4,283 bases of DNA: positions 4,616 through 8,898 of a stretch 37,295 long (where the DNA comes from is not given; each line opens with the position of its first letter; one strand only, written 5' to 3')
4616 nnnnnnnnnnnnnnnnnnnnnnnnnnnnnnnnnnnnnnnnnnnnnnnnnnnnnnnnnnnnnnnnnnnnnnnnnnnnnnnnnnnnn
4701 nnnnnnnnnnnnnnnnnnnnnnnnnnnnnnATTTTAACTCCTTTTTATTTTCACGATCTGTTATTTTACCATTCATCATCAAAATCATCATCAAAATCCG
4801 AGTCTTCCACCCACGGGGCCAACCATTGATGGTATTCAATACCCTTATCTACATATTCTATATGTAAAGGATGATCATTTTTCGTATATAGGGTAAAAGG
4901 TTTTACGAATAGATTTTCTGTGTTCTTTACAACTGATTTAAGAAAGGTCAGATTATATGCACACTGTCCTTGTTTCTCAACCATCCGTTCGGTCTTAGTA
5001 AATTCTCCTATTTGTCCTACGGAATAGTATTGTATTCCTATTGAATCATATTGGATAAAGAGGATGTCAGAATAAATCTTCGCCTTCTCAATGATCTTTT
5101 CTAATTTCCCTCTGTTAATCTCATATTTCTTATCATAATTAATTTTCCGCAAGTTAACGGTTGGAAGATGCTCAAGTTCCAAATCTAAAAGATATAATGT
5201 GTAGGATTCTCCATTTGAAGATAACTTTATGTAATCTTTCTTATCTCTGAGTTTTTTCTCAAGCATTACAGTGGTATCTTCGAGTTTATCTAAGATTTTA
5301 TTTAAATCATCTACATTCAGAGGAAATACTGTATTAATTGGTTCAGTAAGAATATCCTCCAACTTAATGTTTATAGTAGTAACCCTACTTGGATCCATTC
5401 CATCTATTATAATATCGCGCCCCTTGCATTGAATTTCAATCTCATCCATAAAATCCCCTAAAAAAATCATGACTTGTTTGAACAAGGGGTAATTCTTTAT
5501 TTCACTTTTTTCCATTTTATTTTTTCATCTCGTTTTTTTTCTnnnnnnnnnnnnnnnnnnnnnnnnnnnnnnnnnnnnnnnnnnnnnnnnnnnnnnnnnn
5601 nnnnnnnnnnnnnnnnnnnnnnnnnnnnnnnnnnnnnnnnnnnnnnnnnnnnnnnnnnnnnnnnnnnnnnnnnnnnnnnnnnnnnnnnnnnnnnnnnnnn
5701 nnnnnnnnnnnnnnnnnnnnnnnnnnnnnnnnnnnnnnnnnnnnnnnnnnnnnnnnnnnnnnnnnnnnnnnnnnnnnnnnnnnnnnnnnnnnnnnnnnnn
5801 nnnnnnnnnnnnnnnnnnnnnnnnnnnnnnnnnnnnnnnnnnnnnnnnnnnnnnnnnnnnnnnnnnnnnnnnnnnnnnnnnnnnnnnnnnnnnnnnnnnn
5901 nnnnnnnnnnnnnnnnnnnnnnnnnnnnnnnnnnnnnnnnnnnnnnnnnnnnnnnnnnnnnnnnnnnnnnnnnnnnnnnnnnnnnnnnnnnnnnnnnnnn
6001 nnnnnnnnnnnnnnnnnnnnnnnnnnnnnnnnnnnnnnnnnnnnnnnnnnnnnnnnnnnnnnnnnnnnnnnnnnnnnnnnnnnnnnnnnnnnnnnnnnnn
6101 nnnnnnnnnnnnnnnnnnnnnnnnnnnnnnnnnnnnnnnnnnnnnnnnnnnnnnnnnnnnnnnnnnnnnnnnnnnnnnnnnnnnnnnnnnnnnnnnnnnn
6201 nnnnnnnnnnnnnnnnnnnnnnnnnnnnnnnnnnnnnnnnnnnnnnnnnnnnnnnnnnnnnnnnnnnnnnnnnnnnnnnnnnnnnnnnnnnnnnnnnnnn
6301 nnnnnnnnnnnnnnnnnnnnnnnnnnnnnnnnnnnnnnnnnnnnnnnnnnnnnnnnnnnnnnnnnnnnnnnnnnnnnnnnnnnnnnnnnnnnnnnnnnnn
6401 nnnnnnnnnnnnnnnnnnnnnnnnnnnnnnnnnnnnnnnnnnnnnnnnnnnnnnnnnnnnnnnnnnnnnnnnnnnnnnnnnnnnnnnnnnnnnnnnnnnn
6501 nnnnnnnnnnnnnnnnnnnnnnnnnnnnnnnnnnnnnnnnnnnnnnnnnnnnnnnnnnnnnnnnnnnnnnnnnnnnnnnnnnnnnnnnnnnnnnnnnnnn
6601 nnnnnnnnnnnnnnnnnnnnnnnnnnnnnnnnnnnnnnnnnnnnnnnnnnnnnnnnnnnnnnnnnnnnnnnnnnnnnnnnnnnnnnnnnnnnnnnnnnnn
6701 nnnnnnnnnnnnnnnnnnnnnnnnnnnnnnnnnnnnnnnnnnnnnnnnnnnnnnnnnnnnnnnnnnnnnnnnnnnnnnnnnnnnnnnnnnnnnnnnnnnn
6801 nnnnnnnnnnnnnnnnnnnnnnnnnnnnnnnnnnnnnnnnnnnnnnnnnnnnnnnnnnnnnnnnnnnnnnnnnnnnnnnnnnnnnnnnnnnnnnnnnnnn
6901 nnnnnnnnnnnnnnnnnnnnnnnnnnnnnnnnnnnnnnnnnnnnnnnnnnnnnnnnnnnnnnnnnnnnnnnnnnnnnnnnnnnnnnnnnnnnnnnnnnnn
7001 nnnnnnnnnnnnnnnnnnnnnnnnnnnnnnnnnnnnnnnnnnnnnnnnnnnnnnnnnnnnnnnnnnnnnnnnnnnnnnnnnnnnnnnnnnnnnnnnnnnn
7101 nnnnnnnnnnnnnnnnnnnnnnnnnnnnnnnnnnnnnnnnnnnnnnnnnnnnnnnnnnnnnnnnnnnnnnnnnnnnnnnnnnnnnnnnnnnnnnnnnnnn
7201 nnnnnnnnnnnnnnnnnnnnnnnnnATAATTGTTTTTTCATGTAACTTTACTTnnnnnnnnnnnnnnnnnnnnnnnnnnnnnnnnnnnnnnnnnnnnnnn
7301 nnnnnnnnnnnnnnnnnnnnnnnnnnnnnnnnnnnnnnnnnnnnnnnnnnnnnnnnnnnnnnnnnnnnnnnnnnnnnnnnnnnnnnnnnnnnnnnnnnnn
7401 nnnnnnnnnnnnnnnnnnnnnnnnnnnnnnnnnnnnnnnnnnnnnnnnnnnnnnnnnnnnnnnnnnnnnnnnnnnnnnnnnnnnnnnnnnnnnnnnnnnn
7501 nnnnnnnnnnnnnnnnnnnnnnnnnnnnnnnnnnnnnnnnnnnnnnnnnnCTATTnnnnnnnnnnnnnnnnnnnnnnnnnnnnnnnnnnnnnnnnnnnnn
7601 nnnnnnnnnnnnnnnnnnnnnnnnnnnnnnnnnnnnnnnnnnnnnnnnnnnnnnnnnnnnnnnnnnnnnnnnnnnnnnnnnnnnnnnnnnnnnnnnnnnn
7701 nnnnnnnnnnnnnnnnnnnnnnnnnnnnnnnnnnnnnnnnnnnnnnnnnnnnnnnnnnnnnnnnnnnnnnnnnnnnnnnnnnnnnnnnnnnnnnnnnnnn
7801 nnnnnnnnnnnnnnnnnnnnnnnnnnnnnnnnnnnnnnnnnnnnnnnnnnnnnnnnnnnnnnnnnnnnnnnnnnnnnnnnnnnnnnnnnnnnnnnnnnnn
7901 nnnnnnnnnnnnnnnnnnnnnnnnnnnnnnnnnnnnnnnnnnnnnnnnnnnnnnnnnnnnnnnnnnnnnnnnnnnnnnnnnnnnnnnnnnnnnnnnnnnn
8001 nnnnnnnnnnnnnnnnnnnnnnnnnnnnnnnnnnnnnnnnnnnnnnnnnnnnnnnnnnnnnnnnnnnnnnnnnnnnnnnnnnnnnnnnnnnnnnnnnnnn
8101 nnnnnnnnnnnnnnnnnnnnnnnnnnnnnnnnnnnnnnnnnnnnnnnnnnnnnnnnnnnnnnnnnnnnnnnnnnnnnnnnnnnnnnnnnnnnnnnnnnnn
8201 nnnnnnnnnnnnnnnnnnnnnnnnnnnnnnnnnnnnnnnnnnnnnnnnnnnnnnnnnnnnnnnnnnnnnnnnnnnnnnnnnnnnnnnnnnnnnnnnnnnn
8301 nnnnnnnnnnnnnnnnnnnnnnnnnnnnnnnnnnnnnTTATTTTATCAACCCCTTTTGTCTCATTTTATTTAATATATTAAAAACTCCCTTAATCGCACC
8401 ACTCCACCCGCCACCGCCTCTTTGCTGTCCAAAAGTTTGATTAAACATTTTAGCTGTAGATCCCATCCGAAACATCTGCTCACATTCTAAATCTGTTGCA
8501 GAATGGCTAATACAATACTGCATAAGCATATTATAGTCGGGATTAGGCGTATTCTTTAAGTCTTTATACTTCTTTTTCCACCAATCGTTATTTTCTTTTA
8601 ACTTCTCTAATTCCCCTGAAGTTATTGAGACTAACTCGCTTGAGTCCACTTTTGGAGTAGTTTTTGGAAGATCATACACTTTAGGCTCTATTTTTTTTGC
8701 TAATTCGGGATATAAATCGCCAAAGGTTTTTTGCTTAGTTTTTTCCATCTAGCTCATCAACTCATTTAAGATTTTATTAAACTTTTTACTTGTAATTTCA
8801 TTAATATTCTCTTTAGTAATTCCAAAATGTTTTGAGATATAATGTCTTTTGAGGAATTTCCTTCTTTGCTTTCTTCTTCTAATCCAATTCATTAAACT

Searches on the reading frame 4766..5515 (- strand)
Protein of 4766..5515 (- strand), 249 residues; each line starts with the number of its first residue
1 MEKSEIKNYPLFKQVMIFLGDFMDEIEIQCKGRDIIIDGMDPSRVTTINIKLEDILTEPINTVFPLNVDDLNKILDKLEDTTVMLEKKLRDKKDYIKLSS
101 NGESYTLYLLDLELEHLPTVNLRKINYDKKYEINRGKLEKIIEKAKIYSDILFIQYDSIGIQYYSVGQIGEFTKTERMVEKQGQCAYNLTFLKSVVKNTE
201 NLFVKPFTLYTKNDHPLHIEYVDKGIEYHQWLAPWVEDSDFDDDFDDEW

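Call 44: search_protein_families(library=pfam, proteins=[window:4766-5515:-], max_evalue=0.01)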
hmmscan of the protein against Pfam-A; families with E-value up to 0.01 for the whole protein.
window:4766-5515:- (249 aa): 1 family
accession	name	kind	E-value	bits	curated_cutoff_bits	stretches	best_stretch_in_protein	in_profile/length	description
PF00705.23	PCNA_N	-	0.00029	21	20.3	1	4-101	4-104/127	Proliferating cell nuclear antigen, N-terminal domain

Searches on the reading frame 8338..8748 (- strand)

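Call 45: search_protein_families(library=pfam, proteins=[window:8338-8748:-], max_evalue=0.01)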
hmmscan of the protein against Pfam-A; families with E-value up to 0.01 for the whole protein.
window:8338-8748:- (136 aa): 1 family
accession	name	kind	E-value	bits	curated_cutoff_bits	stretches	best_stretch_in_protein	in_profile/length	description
PF15590.11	Imm27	-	0.0078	16.5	27.3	0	38-65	13-41/67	Immunity protein 27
